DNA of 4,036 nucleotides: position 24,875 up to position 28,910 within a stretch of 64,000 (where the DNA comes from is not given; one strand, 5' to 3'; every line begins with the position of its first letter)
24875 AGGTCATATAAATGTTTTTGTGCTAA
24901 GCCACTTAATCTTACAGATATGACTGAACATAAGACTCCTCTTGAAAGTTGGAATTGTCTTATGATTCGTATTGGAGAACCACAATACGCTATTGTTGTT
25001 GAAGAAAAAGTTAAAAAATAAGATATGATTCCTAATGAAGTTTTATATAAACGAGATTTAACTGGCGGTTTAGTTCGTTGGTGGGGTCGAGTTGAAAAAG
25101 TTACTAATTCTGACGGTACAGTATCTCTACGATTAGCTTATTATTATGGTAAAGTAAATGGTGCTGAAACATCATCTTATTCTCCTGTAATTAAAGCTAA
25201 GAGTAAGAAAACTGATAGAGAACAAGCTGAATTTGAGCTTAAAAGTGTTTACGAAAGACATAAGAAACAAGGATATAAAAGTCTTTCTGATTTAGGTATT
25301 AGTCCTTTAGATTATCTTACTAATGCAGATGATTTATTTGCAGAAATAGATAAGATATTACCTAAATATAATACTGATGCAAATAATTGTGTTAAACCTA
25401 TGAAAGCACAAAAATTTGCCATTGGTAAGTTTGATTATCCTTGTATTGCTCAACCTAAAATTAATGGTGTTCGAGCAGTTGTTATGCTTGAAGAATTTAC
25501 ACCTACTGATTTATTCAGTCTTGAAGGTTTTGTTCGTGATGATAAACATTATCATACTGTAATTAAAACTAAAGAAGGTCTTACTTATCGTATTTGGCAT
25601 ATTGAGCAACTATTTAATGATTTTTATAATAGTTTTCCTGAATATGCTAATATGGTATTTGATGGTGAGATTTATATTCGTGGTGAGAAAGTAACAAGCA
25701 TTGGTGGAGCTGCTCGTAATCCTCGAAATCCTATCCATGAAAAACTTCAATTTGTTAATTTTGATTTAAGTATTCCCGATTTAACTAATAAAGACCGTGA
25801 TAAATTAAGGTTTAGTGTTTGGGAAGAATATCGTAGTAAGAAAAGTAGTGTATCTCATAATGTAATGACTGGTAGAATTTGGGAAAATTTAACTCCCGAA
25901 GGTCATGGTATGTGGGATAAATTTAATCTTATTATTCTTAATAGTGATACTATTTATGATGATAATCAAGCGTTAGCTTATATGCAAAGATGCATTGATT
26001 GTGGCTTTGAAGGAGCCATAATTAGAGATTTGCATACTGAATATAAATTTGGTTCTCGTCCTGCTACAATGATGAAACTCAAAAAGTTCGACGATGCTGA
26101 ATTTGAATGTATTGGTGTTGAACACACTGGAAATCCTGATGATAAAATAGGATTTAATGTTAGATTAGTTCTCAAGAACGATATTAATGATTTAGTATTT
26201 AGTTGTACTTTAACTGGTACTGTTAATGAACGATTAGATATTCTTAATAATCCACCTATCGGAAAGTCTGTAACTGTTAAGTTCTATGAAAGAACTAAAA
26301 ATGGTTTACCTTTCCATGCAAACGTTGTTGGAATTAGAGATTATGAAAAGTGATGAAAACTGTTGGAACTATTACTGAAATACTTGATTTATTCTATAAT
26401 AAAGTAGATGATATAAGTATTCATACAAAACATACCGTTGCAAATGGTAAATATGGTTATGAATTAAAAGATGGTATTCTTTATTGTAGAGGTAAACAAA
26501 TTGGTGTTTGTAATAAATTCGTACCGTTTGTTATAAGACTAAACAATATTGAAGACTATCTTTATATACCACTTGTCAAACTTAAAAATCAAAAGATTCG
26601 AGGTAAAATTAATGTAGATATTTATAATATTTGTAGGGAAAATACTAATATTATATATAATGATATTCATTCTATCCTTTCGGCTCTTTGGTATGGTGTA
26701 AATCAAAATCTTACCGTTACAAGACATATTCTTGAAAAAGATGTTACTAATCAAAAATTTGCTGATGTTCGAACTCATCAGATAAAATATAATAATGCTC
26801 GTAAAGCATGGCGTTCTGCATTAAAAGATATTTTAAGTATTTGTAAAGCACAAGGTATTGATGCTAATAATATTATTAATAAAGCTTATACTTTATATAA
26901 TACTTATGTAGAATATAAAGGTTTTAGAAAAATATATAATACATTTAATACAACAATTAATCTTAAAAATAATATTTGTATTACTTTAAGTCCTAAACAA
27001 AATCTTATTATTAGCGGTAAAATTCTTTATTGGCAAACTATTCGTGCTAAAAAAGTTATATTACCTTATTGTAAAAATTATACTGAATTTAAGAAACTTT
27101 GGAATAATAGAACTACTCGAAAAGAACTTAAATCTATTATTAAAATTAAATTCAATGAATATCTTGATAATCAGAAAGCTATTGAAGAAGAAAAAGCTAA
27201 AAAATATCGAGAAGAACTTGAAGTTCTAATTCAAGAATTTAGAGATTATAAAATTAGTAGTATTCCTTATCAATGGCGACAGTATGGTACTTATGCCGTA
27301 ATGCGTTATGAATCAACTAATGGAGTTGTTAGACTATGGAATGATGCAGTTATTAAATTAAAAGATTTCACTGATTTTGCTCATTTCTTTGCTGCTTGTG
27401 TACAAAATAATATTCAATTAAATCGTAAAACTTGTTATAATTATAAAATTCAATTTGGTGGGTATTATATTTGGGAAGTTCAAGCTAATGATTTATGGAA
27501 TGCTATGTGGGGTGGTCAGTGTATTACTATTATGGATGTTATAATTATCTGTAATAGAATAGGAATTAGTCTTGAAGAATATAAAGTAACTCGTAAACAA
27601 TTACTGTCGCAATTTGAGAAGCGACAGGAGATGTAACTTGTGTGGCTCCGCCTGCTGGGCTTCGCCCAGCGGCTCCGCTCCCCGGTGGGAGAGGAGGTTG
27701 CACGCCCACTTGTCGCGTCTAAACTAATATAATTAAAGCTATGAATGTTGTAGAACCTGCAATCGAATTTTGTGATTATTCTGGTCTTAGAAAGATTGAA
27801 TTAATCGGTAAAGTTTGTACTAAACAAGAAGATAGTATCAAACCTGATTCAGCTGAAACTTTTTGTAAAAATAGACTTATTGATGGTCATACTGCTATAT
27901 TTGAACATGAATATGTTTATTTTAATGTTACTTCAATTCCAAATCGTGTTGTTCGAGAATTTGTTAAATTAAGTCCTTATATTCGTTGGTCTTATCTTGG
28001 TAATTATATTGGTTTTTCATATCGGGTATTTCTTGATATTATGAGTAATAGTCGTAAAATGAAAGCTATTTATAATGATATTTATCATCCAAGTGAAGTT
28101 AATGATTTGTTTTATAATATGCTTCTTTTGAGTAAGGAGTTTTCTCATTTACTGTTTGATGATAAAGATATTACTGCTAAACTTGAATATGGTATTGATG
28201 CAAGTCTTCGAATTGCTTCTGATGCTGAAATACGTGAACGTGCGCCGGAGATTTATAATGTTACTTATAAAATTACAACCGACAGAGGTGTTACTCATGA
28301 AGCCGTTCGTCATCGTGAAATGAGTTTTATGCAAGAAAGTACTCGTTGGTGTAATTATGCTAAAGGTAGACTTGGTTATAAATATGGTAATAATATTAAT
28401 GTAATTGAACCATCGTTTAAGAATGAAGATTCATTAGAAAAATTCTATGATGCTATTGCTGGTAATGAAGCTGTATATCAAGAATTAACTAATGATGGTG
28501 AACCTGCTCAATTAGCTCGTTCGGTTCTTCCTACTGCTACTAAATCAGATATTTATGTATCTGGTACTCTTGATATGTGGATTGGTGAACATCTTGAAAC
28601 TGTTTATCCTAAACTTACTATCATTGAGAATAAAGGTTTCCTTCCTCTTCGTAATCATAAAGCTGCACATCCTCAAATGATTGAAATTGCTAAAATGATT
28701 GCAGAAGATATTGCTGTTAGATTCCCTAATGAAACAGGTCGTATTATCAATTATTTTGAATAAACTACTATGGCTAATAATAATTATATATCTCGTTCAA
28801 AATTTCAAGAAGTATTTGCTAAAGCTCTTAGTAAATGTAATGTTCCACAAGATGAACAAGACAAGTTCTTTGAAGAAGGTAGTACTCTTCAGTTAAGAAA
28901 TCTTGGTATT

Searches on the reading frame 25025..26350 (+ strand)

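Call 37: search_protein_families(library=pfam, proteins=[window:25025-26350:+], max_evalue=0.001)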
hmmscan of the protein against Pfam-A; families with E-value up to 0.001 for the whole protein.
window:25025-26350:+ (442 aa): 2 families
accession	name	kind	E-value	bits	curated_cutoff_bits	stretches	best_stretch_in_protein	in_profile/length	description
PF01068.26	DNA_ligase_A_M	-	7.3e-06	26.2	26.2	1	127-353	8-204/204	ATP dependent DNA ligase domain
PF14743.12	DNA_ligase_OB_2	-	6.7e-05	23.3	28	1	405-438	36-66/66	DNA ligase OB-like domain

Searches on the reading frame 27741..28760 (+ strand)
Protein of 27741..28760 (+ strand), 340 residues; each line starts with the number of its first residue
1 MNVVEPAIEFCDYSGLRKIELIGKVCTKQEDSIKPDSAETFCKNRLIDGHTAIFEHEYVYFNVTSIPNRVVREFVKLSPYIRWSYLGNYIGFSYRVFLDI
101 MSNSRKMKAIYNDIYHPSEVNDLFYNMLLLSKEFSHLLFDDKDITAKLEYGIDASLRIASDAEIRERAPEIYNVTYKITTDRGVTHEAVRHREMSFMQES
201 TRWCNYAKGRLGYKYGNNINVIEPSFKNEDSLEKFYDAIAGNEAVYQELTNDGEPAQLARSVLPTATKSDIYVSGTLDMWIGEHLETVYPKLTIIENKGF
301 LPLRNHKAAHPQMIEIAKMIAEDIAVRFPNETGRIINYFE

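Call 37: search_protein_families(library=pfam, proteins=[window:27741-28760:+], max_evalue=0.001)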
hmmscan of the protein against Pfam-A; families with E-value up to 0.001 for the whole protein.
window:27741-28760:+ (340 aa): 1 family
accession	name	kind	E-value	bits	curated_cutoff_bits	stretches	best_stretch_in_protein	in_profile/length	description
PF02511.20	Thy1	-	2.2e-26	93.3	24.8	2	170-280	55-158/191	Thymidylate synthase complementing protein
